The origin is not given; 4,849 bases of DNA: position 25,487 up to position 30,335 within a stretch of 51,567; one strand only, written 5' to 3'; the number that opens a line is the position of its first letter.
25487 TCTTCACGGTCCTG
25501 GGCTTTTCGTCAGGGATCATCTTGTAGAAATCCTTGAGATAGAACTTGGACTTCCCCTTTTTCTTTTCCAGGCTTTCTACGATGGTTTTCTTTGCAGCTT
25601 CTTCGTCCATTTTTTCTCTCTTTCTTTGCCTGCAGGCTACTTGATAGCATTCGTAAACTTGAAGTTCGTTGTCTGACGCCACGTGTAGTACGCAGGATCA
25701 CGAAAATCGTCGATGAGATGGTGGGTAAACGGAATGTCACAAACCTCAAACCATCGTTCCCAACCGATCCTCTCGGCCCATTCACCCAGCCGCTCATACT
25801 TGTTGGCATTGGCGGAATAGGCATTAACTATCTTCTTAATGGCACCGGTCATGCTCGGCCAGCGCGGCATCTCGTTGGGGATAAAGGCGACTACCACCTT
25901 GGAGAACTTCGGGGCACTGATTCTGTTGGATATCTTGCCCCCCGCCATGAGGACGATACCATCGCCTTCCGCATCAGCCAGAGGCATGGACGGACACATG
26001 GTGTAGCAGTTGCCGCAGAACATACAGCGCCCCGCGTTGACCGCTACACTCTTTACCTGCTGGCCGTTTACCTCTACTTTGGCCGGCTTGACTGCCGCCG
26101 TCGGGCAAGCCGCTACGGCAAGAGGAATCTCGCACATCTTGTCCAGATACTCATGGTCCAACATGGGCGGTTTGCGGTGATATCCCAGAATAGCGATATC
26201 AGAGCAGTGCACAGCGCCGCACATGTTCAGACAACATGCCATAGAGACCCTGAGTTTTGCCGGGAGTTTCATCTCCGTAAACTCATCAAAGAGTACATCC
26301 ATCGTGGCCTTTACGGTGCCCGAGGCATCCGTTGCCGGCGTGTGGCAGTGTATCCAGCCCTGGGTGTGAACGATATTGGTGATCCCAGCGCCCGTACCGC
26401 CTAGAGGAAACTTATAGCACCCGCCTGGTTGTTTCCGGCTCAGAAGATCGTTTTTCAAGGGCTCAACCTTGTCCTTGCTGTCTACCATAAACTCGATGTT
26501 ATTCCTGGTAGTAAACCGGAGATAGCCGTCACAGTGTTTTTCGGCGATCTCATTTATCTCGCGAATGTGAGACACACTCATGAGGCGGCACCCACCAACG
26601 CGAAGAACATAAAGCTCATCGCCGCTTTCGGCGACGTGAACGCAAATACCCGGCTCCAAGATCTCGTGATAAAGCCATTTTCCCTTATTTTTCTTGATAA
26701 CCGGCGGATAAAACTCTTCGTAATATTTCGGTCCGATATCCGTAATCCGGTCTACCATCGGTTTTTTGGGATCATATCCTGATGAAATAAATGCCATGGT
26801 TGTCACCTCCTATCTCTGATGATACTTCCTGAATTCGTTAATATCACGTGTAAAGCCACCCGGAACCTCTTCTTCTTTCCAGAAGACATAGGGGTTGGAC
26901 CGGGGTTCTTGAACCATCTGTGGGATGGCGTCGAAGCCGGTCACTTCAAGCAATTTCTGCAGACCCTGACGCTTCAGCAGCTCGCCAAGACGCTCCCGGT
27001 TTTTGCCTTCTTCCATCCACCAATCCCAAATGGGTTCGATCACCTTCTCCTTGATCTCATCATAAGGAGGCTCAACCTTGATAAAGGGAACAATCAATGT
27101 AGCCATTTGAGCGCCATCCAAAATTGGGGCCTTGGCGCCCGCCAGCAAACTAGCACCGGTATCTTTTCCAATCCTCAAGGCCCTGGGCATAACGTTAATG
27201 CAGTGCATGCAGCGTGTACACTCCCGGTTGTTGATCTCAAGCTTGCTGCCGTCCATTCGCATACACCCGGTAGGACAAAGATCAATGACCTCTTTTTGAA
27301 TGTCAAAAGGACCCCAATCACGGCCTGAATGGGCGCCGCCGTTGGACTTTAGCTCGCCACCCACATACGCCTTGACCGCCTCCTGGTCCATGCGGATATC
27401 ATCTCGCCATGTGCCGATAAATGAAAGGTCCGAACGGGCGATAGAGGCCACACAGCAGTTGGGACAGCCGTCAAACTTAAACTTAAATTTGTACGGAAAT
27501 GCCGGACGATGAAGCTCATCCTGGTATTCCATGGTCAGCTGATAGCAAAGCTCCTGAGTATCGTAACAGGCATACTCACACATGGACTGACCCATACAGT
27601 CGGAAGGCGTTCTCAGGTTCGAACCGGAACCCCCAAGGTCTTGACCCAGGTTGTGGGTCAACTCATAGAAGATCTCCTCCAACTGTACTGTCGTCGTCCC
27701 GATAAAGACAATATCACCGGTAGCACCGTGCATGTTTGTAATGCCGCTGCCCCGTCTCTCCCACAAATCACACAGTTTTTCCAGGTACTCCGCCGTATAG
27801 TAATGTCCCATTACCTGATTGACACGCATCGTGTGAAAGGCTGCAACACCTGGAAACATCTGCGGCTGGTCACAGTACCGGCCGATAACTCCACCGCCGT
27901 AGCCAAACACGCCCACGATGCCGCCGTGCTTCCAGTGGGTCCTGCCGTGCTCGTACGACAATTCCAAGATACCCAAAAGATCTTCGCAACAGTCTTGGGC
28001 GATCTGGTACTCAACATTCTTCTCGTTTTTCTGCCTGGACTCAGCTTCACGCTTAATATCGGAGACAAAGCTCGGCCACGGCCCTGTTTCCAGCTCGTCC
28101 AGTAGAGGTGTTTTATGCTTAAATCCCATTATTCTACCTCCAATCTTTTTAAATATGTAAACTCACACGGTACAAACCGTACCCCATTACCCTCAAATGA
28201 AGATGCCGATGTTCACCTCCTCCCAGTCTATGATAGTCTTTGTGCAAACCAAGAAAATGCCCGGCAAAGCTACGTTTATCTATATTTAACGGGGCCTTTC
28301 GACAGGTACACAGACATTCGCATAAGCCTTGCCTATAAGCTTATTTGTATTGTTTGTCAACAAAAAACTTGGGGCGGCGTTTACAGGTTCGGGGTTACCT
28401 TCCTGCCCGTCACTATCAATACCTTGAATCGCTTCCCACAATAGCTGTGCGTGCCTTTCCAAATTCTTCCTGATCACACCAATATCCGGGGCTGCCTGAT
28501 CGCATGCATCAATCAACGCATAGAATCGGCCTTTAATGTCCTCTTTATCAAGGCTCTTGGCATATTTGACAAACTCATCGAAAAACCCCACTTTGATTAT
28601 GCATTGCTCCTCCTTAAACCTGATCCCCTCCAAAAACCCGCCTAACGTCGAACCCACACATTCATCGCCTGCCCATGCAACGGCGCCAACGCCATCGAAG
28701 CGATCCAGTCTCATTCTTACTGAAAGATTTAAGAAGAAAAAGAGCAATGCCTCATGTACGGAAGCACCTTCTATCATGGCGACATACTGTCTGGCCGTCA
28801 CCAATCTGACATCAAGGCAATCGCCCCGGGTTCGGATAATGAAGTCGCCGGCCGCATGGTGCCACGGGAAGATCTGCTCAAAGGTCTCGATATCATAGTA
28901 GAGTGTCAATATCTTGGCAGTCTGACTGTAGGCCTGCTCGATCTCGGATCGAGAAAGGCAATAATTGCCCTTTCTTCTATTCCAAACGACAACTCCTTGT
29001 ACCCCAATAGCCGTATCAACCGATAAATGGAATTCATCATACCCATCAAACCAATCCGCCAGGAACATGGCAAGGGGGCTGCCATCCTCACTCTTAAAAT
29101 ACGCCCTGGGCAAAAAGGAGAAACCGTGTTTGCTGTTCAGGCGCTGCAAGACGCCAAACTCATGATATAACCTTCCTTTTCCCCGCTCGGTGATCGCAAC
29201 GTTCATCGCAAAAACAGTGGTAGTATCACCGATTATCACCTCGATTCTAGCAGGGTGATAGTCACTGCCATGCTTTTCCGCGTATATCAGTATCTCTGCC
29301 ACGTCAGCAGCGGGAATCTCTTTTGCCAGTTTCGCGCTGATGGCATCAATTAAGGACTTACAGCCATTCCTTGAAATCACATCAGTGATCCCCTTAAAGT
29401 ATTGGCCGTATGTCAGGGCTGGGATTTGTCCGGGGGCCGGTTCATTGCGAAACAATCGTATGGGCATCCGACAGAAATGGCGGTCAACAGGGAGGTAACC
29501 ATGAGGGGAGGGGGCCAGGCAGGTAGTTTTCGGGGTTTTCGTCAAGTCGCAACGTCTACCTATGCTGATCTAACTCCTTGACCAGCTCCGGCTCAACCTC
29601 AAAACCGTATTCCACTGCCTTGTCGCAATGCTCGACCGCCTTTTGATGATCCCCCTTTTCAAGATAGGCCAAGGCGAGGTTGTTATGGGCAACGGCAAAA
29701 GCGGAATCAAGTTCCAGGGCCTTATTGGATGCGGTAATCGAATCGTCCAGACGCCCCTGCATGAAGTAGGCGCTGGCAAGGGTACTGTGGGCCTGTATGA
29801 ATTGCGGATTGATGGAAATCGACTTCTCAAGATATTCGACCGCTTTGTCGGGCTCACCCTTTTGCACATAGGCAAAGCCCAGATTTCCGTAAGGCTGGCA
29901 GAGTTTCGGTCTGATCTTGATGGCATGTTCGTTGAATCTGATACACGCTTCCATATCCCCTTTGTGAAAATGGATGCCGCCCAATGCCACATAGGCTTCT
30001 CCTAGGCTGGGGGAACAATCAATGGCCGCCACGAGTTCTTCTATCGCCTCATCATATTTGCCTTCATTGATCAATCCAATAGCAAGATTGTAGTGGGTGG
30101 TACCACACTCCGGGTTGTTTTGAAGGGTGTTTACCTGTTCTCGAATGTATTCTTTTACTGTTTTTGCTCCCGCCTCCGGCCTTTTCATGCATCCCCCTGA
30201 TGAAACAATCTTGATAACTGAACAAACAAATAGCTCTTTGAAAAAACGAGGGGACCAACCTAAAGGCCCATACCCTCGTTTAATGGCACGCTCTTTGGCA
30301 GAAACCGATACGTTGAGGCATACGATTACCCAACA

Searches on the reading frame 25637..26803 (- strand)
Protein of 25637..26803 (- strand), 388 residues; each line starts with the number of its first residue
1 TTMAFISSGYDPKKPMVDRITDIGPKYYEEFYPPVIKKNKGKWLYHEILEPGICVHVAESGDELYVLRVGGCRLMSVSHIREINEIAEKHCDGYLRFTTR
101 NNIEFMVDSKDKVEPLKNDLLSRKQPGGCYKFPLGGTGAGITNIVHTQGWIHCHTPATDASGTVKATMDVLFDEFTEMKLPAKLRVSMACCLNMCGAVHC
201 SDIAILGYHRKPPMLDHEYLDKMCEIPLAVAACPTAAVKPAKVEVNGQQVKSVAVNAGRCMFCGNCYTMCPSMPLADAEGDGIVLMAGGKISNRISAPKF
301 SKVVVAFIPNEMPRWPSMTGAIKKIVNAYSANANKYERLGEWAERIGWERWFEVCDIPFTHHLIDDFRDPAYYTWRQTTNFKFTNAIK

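Call 45: search_protein_families(library=pfam, proteins=[window:25637-26803:-], max_evalue=0.00001)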
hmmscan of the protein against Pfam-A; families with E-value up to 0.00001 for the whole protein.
window:25637-26803:- (388 aa): 2 families
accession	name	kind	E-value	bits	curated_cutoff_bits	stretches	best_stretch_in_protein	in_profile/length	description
PF01077.27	NIR_SIR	-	1.6e-33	115.8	27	1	138-362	2-157/158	Nitrite and sulphite reductase 4Fe-4S domain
PF03460.22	NIR_SIR_ferr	-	1.3e-12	47.7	24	1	58-121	3-67/69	Nitrite/Sulfite reductase ferredoxin-like half domain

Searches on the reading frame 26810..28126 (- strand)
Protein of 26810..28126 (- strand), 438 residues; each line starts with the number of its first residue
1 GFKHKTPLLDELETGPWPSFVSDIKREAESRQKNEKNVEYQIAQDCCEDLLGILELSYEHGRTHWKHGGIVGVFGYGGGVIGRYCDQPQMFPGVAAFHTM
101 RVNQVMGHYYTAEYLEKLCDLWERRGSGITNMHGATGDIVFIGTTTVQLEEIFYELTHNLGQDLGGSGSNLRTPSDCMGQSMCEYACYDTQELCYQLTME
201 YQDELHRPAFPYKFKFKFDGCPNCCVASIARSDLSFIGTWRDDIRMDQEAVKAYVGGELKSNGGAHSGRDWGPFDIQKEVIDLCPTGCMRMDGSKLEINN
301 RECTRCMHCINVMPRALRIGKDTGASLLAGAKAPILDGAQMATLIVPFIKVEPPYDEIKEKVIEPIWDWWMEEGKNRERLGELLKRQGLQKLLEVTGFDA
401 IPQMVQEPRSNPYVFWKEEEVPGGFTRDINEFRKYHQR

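Call 45: search_protein_families(library=pfam, proteins=[window:26810-28126:-], max_evalue=0.00001)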
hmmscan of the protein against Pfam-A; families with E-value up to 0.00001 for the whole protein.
window:26810-28126:- (438 aa): 1 family
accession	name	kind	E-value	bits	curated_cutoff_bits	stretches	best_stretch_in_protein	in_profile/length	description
PF01077.27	NIR_SIR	-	2.8e-35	121.5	27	1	167-396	1-150/158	Nitrite and sulphite reductase 4Fe-4S domain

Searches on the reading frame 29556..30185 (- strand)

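Call 45: search_protein_families(library=pfam, proteins=[window:29556-30185:-], max_evalue=0.00001)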
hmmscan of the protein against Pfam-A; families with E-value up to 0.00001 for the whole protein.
window:29556-30185:- (209 aa): 19 families
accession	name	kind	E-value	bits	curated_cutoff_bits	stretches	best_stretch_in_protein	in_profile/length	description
PF00515.34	TPR_1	-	1.7e-34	116.7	27.8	2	99-129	4-34/34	Tetratricopeptide repeat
PF07719.23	TPR_2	-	9e-32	107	27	2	99-128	4-33/34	Tetratricopeptide repeat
PF13181.12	TPR_8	-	3.4e-29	98.9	25.7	1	99-128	4-33/34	Tetratricopeptide repeat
PF13414.12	TPR_11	-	2.1e-24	85.3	26.8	2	138-178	2-42/42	TPR repeat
PF13424.12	TPR_12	-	1.5e-23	83.2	30.1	1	63-125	4-74/77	Tetratricopeptide repeat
PF13431.12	TPR_17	-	7.4e-23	79.3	24.4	0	154-184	3-33/34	Tetratricopeptide repeat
PF14559.12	TPR_19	-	1.1e-17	64.6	25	1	107-149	2-44/68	Tetratricopeptide repeat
PF13432.12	TPR_16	-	2e-17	63.7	32.7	1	136-191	3-58/65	Tetratricopeptide repeat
PF13428.12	TPR_14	-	2.7e-14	52.7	23.5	0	102-136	7-41/44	Tetratricopeptide repeat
PF13374.12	TPR_10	-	2.2e-13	50.2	27.5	0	99-125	5-31/42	Tetratricopeptide repeat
PF13176.12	TPR_7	-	6.8e-12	44.9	27.9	0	100-125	3-28/36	Tetratricopeptide repeat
PF07721.20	TPR_4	-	4.8e-10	39.5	27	0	164-188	1-25/26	Tetratricopeptide repeat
PF13174.12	TPR_6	-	5.5e-10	39.7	26.3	0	102-127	6-31/33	Tetratricopeptide repeat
PF12569.14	NatA_aux_su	-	1.3e-09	38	33.3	0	106-188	202-284/515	N-terminal acetyltransferase A, auxiliary subunit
PF13371.12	TPR_9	-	2.7e-08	34.1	35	1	69-134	2-67/73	Tetratricopeptide repeat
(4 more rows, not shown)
